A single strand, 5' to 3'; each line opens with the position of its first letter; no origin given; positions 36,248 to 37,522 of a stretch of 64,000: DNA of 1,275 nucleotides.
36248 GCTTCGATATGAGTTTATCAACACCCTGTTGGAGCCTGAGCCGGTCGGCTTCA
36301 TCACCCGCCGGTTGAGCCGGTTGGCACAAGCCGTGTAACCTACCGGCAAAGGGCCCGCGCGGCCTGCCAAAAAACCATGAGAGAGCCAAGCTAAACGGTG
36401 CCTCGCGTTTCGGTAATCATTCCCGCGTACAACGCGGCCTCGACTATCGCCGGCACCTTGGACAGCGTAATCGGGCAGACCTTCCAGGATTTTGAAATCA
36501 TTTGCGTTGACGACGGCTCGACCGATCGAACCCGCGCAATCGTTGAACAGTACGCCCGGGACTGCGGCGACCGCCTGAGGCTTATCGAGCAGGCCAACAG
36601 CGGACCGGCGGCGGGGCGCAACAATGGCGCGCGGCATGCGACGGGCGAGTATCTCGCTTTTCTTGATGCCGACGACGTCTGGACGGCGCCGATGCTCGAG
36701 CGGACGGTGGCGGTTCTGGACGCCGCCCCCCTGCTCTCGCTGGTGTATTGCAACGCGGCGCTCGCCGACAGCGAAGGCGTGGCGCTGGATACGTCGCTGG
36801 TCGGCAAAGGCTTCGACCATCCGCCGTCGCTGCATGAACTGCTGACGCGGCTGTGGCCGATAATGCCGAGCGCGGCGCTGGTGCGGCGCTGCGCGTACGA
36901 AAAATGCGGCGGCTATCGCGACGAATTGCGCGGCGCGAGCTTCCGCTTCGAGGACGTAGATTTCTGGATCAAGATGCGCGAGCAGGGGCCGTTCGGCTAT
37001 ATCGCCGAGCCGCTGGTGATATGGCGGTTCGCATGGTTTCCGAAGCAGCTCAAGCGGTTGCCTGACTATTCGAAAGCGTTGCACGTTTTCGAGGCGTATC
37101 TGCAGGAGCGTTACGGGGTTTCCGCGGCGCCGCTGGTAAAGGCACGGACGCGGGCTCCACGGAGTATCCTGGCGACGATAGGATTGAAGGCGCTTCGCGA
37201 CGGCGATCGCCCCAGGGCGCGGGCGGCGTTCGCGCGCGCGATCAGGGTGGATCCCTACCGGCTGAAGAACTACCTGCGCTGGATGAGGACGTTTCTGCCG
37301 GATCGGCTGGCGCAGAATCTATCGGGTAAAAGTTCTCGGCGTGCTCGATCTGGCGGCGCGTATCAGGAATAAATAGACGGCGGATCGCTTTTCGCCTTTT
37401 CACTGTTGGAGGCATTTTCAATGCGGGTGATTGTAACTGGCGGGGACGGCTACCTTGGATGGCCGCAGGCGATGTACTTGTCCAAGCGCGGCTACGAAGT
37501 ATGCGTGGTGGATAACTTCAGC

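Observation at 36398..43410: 'Sulfo' glycoconjugate locus: SQD1-type UDP-sulfoquinovose synthase with three GT2 glycosyltransferases and three sulfotransferases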

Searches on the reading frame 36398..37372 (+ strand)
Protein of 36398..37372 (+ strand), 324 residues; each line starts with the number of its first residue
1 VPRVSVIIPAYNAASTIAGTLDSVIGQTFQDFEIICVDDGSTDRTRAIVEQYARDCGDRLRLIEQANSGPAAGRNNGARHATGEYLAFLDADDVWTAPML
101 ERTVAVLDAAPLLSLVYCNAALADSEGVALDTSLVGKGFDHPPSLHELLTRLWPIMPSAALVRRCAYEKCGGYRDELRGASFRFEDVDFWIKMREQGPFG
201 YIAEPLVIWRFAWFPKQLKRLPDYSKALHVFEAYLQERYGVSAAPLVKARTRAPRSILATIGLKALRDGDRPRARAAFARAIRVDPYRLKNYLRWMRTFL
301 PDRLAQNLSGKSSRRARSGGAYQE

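Call 3: search_protein_families(library=pfam, proteins=[window:36398-37372:+], max_evalue=0.01)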
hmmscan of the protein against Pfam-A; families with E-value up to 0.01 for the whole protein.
window:36398-37372:+ (324 aa): 4 families
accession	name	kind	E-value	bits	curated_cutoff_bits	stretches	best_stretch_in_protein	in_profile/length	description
PF00535.33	Glycos_transf_2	-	5.3e-37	127.8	23.3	1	5-111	1-107/168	Glycosyl transferase family 2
PF13641.12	Glyco_tranf_2_3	-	8.2e-17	62.4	27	1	2-198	1-199/230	Glycosyltransferase like family 2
PF10111.15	Glyco_tranf_2_2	-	1.5e-16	61.1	27.3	1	5-194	1-200/276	Glycosyltransferase like family 2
PF13704.12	Glyco_tranf_2_4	-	0.0042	18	27.5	0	33-99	21-88/98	Glycosyl transferase family 2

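Call 6: search_protein_families(library=ncbifam, proteins=[window:36398-37372:+], max_evalue=0.001)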
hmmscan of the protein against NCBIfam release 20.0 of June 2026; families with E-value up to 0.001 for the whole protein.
window:36398-37372:+ (324 aa): 26 families (the best 25 are shown)
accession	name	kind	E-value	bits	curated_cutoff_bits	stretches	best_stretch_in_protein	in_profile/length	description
NF053739.1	GlytfEpsEBac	equivalog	2.2e-31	108.9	450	1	2-201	1-193/265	glycosyltransferase EpsE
NF007482.0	PRK10073.1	equivalog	7.9e-29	100.7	423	1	2-122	6-124/334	glycosyltransferase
NF047683.1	TeichurnBiosyTuaG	equivalog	2.4e-28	99.5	400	1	2-131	6-134/252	teichuronic acid biosynthesis protein TuaG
NF041875.1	EPS_EpsD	equivalog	3.9e-23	82.4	370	1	4-104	1-101/325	exopolysaccharide biosynthesis glycosyltransferase EpsD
TIGR03937.1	PgaC_IcaA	equivalog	6e-20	71.6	422.3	1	2-118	45-161/407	poly-beta-1,6-N-acetyl-D-glucosamine synthase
TIGR03965.1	mycofact_glyco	equivalog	1.2e-19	70.6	280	1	2-197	74-267/467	mycofactocin biosynthesis glycosyltransferase MftF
NF050050.1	ProtGlycPglI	equivalog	2.1e-18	66.8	500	1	1-141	1-138/306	GalNAc(5)-diNAcBac-PP-undecaprenol beta-1,3-glucosyltransferase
TIGR04283.1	glyco_like_mftF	equivalog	1.9e-17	63.6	182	1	4-101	1-91/221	TIGR04283 family arsenosugar biosynthesis glycosyltransferase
NF038302.1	EPS_HpsE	equivalog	5.8e-13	48.5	300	1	4-94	3-98/307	hormogonium polysaccharide biosynthesis glycosyltransferase HpsE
NF041394.1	GtaseAglG_Halo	equivalog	1.4e-12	47.5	440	1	3-108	2-108/304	glucosyl-dolichyl phosphate glucuronosyltransferase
NF007453.0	PRK10018.1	equivalog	1.5e-11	44.5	382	1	2-129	6-133/280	colanic acid biosynthesis glycosyltransferase WcaA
TIGR04017.1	WcaA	equivalog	3.4e-11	43.3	495.75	1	2-133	5-136/279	colanic acid biosynthesis glycosyltransferase WcaA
TIGR03469.1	HpnB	hypoth_equivalog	3.9e-11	42.6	379.25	1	2-108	44-161/386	hopene-associated glycosyltransferase HpnB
NF038299.1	EPS_HpsN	equivalog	3.2e-10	39.5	425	1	2-96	1-95/317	hormogonium polysaccharide biosynthesis glycosyltransferase HpsN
NF050819.1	PolSacchBiosHfsG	equivalog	7.5e-09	35.2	500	1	2-108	12-118/302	polysaccharide biosynthesis protein HfsG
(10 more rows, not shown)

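Call 20: search_solved_structures(query=window:36398-37372:+, max_evalue=0.001)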
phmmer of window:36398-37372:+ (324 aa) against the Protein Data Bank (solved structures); distinct sequences matched with E-value up to 0.001: 27.
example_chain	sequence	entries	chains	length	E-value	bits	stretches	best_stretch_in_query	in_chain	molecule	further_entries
2z87_A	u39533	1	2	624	2.4e-27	99.3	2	2-203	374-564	Chondroitin synthase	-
2z86_A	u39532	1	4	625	2.4e-27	99.3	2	2-203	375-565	Chondroitin synthase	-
5hea_A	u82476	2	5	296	8.1e-22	81.1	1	4-114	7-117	Putative glycosyltransferase (GalT1)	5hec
3bcv_A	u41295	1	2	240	1.8e-14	57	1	1-100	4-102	Putative glycosyltransferase protein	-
9jma_A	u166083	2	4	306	2.4e-14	56.6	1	4-208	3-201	GalNAc(5)-diNAcBac-PP-undecaprenol beta-1,3-glucosyltransferase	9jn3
5tze_C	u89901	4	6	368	5.2e-14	55.5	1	4-108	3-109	Glycosyl transferase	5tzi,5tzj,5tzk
6yv7_B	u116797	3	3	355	9.1e-14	54.7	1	2-128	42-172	Glycosyl transferase, family 2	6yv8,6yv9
6yv7_A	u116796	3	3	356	9.2e-14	54.7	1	2-128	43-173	Glycosyl transferase, family 2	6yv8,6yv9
5tz8_A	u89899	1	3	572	1.2e-13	54.3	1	4-108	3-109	Glycosyl transferase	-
3l7m_A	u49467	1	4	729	9.6e-13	51.3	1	2-94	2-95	Teichoic acid biosynthesis protein F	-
3l7i_A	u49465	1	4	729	9.6e-13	51.3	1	2-94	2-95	Teichoic acid biosynthesis protein F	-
3l7j_A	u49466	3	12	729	9.7e-13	51.3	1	2-94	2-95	Teichoic acid biosynthesis protein F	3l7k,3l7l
6p61_A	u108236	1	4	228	1.1e-12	51.1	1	2-125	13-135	Glycosyltransferase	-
1h7l_A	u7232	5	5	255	1.6e-11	47.3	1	2-120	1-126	SPORE COAT POLYSACCHARIDE BIOSYNTHESIS PROTEIN SPSA | PROTEIN (SPORE COAT POLYSACCHARIDE BIOSYNTHESIS PROTEIN SPSA)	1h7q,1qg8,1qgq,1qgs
8viw_A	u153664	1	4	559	5.6e-11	45.5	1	2-116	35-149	Heparosan synthase B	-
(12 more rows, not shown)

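Call 25: find_homologous_proteins(query=window:36398-37372:+, max_evalue=1e-20)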
Query window:36398-37372:+ (324 aa): 1556 proteins with E <= 1e-20 among 8000 candidates; the best 120 are listed.
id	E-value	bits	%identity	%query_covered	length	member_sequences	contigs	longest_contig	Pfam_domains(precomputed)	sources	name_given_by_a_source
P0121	2.0e-216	735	100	100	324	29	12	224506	PF10111.15,PF13641.13,PF00535.33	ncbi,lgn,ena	-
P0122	8.4e-208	707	96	100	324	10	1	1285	PF10111.15,PF13641.13,PF00535.33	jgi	-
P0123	1.7e-199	680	93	100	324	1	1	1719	PF10111.15,PF13641.13,PF00535.33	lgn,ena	-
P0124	1.0e-196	671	91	100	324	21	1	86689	PF10111.15,PF13641.13,PF00535.33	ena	-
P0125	3.7e-194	662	90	100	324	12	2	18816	PF10111.15,PF13641.13,PF00535.33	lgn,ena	-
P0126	5.2e-192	655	89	100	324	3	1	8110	PF10111.15,PF13641.13,PF00535.33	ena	-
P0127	1.6e-191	654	88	100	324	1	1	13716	PF10111.15,PF13641.13,PF00535.33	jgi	jgi:glycosyltransferase involved in cell wall biosynthesis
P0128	4.1e-187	639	89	100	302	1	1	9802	PF10111.15,PF13641.13,PF00535.33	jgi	jgi:glycosyltransferase involved in cell wall biosynthesis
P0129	9.2e-186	635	87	100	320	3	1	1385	PF10111.15,PF13641.13,PF00535.33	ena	-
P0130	2.6e-185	633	88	100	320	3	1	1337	PF10111.15,PF13641.13,PF00535.33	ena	-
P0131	3.5e-185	633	87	100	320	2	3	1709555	PF10111.15,PF13641.13,PF00535.33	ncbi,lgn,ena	ncbi:MAG: glycosyltransferase [Candidatus Binatus sp.]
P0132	3.6e-183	626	90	94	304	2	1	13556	PF10111.15,PF13641.13,PF00535.33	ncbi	-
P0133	2.9e-182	623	90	94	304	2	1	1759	PF10111.15,PF13641.13,PF00535.33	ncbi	-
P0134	8.4e-182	622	89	94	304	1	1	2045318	PF10111.15,PF13641.13,PF00535.33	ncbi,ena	-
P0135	1.2e-181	621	90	94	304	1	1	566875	PF10111.15,PF13641.13,PF00535.33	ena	-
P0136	1.3e-181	621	86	100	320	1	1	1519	PF10111.15,PF13641.13,PF00535.33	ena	-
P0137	1.5e-179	614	85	100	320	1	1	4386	PF10111.15,PF13641.13,PF00535.33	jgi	jgi:glycosyltransferase involved in cell wall biosynthesis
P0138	8.7e-179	612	85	100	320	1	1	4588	PF10111.15,PF13641.13,PF00535.33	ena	-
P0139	2.5e-178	610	84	100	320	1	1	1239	PF10111.15,PF13641.13,PF00535.33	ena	-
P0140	3.1e-178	610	84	100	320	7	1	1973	PF10111.15,PF13641.13,PF00535.33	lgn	-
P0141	3.1e-177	607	83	100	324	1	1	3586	PF10111.15,PF13641.13,PF00535.33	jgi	jgi:glycosyltransferase involved in cell wall biosynthesis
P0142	4.5e-177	606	83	100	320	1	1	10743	PF10111.15,PF13641.13,PF00535.33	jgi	jgi:glycosyltransferase involved in cell wall biosynthesis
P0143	4.8e-177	606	84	100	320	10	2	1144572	PF10111.15,PF13641.13,PF00535.33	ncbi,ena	ncbi:MAG: glycosyltransferase family A protein [Candidatus Binatus sp.]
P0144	5.2e-177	606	85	100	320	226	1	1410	PF10111.15,PF13641.13,PF00535.33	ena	-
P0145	1.5e-176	604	84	100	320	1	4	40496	PF10111.15,PF13641.13,PF00535.33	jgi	jgi:glycosyltransferase involved in cell wall biosynthesis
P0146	1.6e-176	604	84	100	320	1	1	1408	PF10111.15,PF13641.13,PF00535.33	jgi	jgi:glycosyltransferase involved in cell wall biosynthesis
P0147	1.6e-176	604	84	100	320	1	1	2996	PF10111.15,PF13641.13,PF00535.33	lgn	-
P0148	2.2e-176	604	84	100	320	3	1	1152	PF10111.15,PF13641.13,PF00535.33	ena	-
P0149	2.5e-176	604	83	100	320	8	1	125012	PF10111.15,PF13641.13,PF00535.33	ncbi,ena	-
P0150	8.7e-176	602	84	100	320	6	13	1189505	PF10111.15,PF13641.13,PF00535.33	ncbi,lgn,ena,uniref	ncbi:glycosyltransferase family 2 protein [Candidatus Binatus sp.]|uniref:glycosyltransferase family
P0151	8.9e-176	602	84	100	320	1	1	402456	PF10111.15,PF13641.13,PF00535.33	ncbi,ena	-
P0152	3.2e-175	600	83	100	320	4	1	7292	PF10111.15,PF13641.13,PF00535.33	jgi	jgi:glycosyltransferase involved in cell wall biosynthesis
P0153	1.0e-174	598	83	100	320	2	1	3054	PF10111.15,PF13641.13,PF00535.33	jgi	jgi:glycosyltransferase involved in cell wall biosynthesis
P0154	1.1e-174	598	86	95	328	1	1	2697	PF10111.15,PF13641.13,PF00535.33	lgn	-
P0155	1.4e-174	598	82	100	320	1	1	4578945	PF10111.15,PF13641.13,PF00535.33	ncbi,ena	-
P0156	2.4e-174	597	83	100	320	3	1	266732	PF10111.15,PF13641.13,PF00535.33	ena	-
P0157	3.6e-174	597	83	100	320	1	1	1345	PF10111.15,PF13641.13,PF00535.33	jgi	-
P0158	6.5e-174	596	83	100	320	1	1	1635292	PF10111.15,PF13641.13,PF00535.33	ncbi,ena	-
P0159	1.3e-173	595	83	100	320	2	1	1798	PF10111.15,PF13641.13,PF00535.33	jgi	-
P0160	2.1e-173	594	83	100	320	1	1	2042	PF10111.15,PF13641.13,PF00535.33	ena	-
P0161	2.2e-173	594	82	100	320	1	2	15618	PF10111.15,PF13641.13,PF00535.33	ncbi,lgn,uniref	ncbi:glycosyltransferase family 2 protein [Candidatus Binatus sp.]|uniref:glycosyltransferase family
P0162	3.8e-173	593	82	100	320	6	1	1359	PF10111.15,PF13641.13,PF00535.33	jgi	jgi:glycosyltransferase involved in cell wall biosynthesis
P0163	8.8e-173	592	82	100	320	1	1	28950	PF10111.15,PF13641.13,PF00535.33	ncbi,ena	-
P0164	1.9e-172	591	81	100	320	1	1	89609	PF10111.15,PF13641.13,PF00535.33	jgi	-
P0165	2.6e-172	590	83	99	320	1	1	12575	PF10111.15,PF13641.13,PF00535.33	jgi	jgi:glycosyltransferase involved in cell wall biosynthesis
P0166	2.6e-172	590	82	100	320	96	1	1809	PF10111.15,PF13641.13,PF00535.33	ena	-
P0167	5.7e-171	586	80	100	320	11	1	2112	PF10111.15,PF13641.13,PF00535.33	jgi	-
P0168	3.9e-170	583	81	100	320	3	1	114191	PF10111.15,PF13641.13,PF00535.33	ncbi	-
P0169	5.6e-170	583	81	100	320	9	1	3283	PF10111.15,PF13641.13,PF00535.33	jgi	jgi:glycosyltransferase involved in cell wall biosynthesis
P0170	8.2e-170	582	81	100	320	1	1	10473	PF10111.15,PF13641.13,PF00535.33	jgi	jgi:glycosyltransferase involved in cell wall biosynthesis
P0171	8.9e-170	582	81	100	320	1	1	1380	PF10111.15,PF13641.13,PF00535.33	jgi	jgi:glycosyltransferase involved in cell wall biosynthesis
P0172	1.0e-169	582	81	99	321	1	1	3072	PF10111.15,PF13641.13,PF00535.33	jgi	jgi:glycosyltransferase involved in cell wall biosynthesis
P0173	3.5e-168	577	79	100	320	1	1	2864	PF10111.15,PF13641.13,PF00535.33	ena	-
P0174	8.0e-168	576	81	100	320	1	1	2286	PF10111.15,PF13641.13,PF00535.33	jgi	jgi:glycosyltransferase involved in cell wall biosynthesis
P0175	1.0e-167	575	79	100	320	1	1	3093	PF10111.15,PF13641.13,PF00535.33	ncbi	-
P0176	1.1e-167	575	79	100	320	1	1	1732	PF10111.15,PF13641.13,PF00535.33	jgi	jgi:glycosyltransferase involved in cell wall biosynthesis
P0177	1.7e-167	575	83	94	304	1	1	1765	PF10111.15,PF13641.13,PF00535.33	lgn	-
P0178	2.3e-167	574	79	100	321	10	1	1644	PF10111.15,PF13641.13,PF00535.33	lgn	-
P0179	4.3e-167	573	79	100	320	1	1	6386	PF10111.15,PF13641.13,PF00535.33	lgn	-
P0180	6.3e-167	573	84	94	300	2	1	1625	PF10111.15,PF13641.13,PF00535.33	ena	-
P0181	1.0e-166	572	80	100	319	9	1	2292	PF10111.15,PF13641.13,PF00535.33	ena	-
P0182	2.1e-166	571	80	100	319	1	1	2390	PF10111.15,PF13641.13,PF00535.33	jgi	jgi:glycosyltransferase involved in cell wall biosynthesis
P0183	3.9e-165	567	84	94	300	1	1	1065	PF10111.15,PF13641.13,PF00535.33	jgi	-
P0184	5.7e-165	566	79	100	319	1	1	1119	PF10111.15,PF13641.13,PF00535.33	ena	-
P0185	2.4e-164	564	79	100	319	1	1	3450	PF10111.15,PF13641.13,PF00535.33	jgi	jgi:glycosyltransferase involved in cell wall biosynthesis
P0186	7.5e-163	559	78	98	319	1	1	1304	PF10111.15,PF13641.13,PF00535.33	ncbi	-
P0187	1.4e-162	558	78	98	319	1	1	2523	PF10111.15,PF13641.13,PF00535.33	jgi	-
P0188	5.8e-162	556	82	94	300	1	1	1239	PF10111.15,PF13641.13,PF00535.33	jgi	jgi:glycosyltransferase involved in cell wall biosynthesis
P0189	1.9e-161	555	76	100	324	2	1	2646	PF10111.15,PF13641.13,PF00535.33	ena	-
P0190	2.5e-161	554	76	100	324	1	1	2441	PF10111.15,PF13641.13,PF00535.33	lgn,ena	-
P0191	4.5e-161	554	81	94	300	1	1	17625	PF10111.15,PF13641.13,PF00535.33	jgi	-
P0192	4.8e-161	553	76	100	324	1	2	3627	PF10111.15,PF13641.13,PF00535.33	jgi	-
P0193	6.3e-161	553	76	100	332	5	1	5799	PF10111.15,PF13641.13,PF00535.33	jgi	jgi:glycosyltransferase involved in cell wall biosynthesis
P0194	1.0e-160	552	76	100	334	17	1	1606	PF10111.15,PF13641.13,PF00535.33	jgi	-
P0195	1.6e-159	548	75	100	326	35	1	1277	PF10111.15,PF13641.13,PF00535.33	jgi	jgi:glycosyltransferase involved in cell wall biosynthesis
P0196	1.7e-159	548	77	98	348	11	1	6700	PF10111.15,PF13641.13,PF00535.33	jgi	jgi:glycosyltransferase involved in cell wall biosynthesis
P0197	2.0e-159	548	78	99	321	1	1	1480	PF10111.15,PF13641.13,PF00535.33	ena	-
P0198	1.4e-158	545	75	100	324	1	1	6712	PF10111.15,PF13641.13,PF00535.33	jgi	jgi:glycosyltransferase involved in cell wall biosynthesis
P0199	3.6e-156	537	76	98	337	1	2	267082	PF10111.15,PF13641.13,PF00535.33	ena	-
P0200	5.0e-156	537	76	94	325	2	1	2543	PF10111.15,PF13641.13,PF00535.33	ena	-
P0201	2.0e-155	535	76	98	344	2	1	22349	PF10111.15,PF13641.13,PF00535.33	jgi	-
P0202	2.1e-154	532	76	98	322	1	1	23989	PF10111.15,PF13641.13,PF00535.33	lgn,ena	-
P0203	7.5e-154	530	77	96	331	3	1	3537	PF10111.15,PF13641.13,PF00535.33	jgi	jgi:glycosyltransferase involved in cell wall biosynthesis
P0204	4.6e-152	524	73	98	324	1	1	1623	PF10111.15,PF13641.13,PF00535.33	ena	-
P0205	1.3e-150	519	76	95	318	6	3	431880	PF10111.15,PF13641.13,PF00535.33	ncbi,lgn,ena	-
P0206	1.4e-150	519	74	98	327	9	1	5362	PF10111.15,PF13641.13,PF00535.33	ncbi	-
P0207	2.9e-150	518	74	98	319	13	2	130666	PF10111.15,PF13641.13,PF00535.33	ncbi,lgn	-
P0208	6.9e-150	517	75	97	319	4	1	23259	PF10111.15,PF13641.13,PF00535.33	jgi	jgi:glycosyltransferase involved in cell wall biosynthesis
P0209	2.4e-149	515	74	96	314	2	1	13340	PF10111.15,PF13641.13,PF00535.33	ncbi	-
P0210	2.9e-149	515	85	84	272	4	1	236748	PF10111.15,PF13641.13,PF00535.33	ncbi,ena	-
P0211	3.4e-148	511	73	98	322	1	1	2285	PF10111.15,PF13641.13,PF00535.33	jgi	jgi:glycosyltransferase involved in cell wall biosynthesis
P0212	5.5e-147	507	85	82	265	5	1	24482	PF10111.15,PF00535.33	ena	-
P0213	6.6e-147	507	75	97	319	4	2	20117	PF10111.15,PF13641.13,PF00535.33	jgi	jgi:glycosyltransferase involved in cell wall biosynthesis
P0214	2.1e-146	505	74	97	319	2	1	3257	PF10111.15,PF13641.13,PF00535.33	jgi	-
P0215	3.0e-144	498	70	98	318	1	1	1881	PF10111.15,PF13641.13,PF00535.33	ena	-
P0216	2.0e-143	496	70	100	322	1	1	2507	PF10111.15,PF13641.13,PF00535.33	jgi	-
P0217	3.3e-134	465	81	80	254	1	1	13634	PF10111.15,PF13641.13,PF00535.33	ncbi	ncbi:glycosyltransferase family 2 protein, partial [Candidatus Binatus sp.]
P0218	5.9e-131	455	66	97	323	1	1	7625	PF10111.15,PF13641.13,PF00535.33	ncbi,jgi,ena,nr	ncbi:MAG TPA: glycosyltransferase family A protein [Candidatus Binataceae bacterium]|nr:glycosyltran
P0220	7.6e-120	418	78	76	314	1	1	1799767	PF10111.15,PF13641.13,PF00535.33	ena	-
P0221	1.1e-118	414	75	78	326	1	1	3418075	PF10111.15,PF13641.13,PF00535.33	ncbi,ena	-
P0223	1.2e-99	352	55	97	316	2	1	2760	PF10111.15,PF13641.13,PF00535.33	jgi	jgi:hypothetical protein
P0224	1.3e-97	345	53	98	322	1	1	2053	PF10111.15,PF13641.13,PF00535.33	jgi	jgi:glycosyltransferase involved in cell wall biosynthesis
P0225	1.7e-97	345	55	98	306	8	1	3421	PF10111.15,PF13641.13,PF00535.33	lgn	-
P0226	3.3e-97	344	54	99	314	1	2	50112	PF10111.15,PF13641.13,PF00535.33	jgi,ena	jgi:glycosyltransferase involved in cell wall biosynthesis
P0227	8.6e-97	342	53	96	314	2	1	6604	PF10111.15,PF13641.13,PF00535.33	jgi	-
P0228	1.1e-96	342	52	98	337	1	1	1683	PF13632.13,PF10111.15,PF13641.13,PF00535.33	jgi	jgi:glycosyltransferase involved in cell wall biosynthesis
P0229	1.3e-96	342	53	96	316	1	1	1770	PF10111.15,PF13641.13,PF00535.33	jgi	-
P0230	1.5e-96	342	52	96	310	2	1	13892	PF10111.15,PF13641.13,PF00535.33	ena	-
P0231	1.5e-96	342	55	96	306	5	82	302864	PF10111.15,PF13641.13,PF00535.33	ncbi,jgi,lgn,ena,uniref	ncbi:glycosyltransferase [Candidatus Binatus soli]|jgi:hypothetical protein|uniref:glycosyltransfera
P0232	1.5e-96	342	53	96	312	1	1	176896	PF10111.15,PF13641.13,PF00535.33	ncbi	-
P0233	1.8e-96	341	52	97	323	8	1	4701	PF10111.15,PF13641.13,PF00535.33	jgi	jgi:glycosyltransferase involved in cell wall biosynthesis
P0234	2.3e-96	341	55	96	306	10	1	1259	PF10111.15,PF13641.13,PF00535.33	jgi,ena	-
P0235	2.9e-96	341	55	96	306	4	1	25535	PF10111.15,PF13641.13,PF00535.33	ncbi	-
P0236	5.3e-96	340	51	100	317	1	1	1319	PF10111.15,PF13641.13,PF00535.33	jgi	jgi:glycosyltransferase involved in cell wall biosynthesis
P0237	6.3e-96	340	53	96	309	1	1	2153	PF10111.15,PF13641.13,PF00535.33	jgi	jgi:glycosyltransferase involved in cell wall biosynthesis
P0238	9.2e-96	339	54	96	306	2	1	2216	PF10111.15,PF13641.13,PF00535.33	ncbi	-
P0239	1.1e-95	339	54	95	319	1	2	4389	PF10111.15,PF13641.13,PF00535.33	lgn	-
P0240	1.1e-95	339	54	96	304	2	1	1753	PF10111.15,PF13641.13,PF00535.33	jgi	-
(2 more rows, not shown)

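Call 65: predict_structure(alignment_id=A4)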
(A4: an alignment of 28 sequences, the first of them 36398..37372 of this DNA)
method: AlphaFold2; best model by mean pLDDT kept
length: 324 residues; sequences in the alignment: 28
mean_pLDDT: 89.2   pTM: 0.86
mean pLDDT of the five models: 89.2, 89.0, 88.7, 88.1, 87.7
residues with pLDDT >= 90: 233; 70-90: 58; 50-70: 17; < 50: 16
segments of 3 or more residues with pLDDT < 50: 310-324
pLDDT, mean of each block of 10 residues (from residue 1): 95 96 97 97 97 94 92 95 98 97 98 98 94 90 96 94 97 79 81 97 97 85 71 91 90 90 92 95 91 91 65 40 30
secondary structure, 60 per line:
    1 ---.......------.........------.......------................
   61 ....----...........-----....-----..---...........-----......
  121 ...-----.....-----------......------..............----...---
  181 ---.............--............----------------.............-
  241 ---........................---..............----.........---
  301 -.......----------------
elements in order: E4-10 H17-25 E32-38 H45-59 E60-64 H69-79 E85-88 H99-109 E115-123 E129-133 H145-150 E160-163 H164-170 H184-196 E199-210 H227-239 H244-267 H271-284 H289-297 H302-308

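Call 67: fold_search(model_id=the predicted structure, library=pdb)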
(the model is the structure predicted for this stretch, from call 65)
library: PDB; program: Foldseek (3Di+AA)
matches with E <= 10: 1656; with E <= 0.001: 416
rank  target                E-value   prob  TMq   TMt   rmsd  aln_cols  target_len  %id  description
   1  5hea_A                5.1e-18  1.00  0.58  0.67   8.9       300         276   22  CgT structure in hexamer (released 2016-08-31)
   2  6p61_B                6.5e-18  1.00  0.54  0.90   2.7       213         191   26  Structure of a Glycosyltransferase from Leptospira borgpetersenii serovar Hardjo-bovis (strain JB197) (released 2019-07-10)
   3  6p61_C                9.9e-18  1.00  0.52  0.87   3.5       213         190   26  Structure of a Glycosyltransferase from Leptospira borgpetersenii serovar Hardjo-bovis (strain JB197) (released 2019-07-10)
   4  2z87_B                1.6e-16  1.00  0.63  0.35   2.7       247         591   24  Crystal structure of chondroitin polymerase from Escherichia coli strain K4 (K4CP) complexed with UDP-GalNAc and UDP (released 2008-09-16)
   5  1h7q                  1.7e-16  1.00  0.56  0.74   5.2       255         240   23  dTDP-MANGANESE COMPLEX OF SPSA FROM BACILLUS SUBTILIS (released 2001-12-13)
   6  2z87_A                2.0e-16  1.00  0.60  0.33   3.1       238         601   26  Crystal structure of chondroitin polymerase from Escherichia coli strain K4 (K4CP) complexed with UDP-GalNAc and UDP (released 2008-09-16)
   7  9omn_B                3.2e-16  1.00  0.60  0.71  11.5       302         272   18  WrtF fucosyltransferase - GDP-2-deoxy-2-fluoro-beta-L-fucose (released 2025-10-29)
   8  9omk_B                3.2e-16  1.00  0.58  0.73  11.0       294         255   18  WrtF fucosyltransferase - trisaccharide acceptor (released 2025-10-29)
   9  1qg8                  3.8e-16  1.00  0.58  0.76   4.5       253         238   23  NATIVE (MAGNESIUM-CONTAINING) SPSA FROM BACILLUS SUBTILIS (released 2000-04-21)
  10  9omh_A                3.8e-16  1.00  0.58  0.68  11.7       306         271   17  WrtF fucosyltransferase - Apo (released 2025-10-29)
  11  1h7l                  4.9e-16  1.00  0.56  0.74   5.1       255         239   23  dTDP-MAGNESIUM COMPLEX OF SPSA FROM BACILLUS SUBTILIS (released 2001-12-13)
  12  2z86_D                5.2e-16  1.00  0.63  0.35   2.6       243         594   24  Crystal structure of chondroitin polymerase from Escherichia coli strain K4 (K4CP) complexed with UDP-GlcUA and UDP (released 2008-09-16)
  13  9omm_A                5.2e-16  1.00  0.57  0.71   3.1       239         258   20  WrtF fucosyltransferase - tetrasaccharide product (released 2025-10-29)
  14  9omj_A                5.2e-16  1.00  0.58  0.69  12.0       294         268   18  WrtF fucosyltransferase - GDP-beta-L-fucose (released 2025-10-29)
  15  9omh_D                5.5e-16  1.00  0.58  0.69  11.5       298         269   19  WrtF fucosyltransferase - Apo (released 2025-10-29)
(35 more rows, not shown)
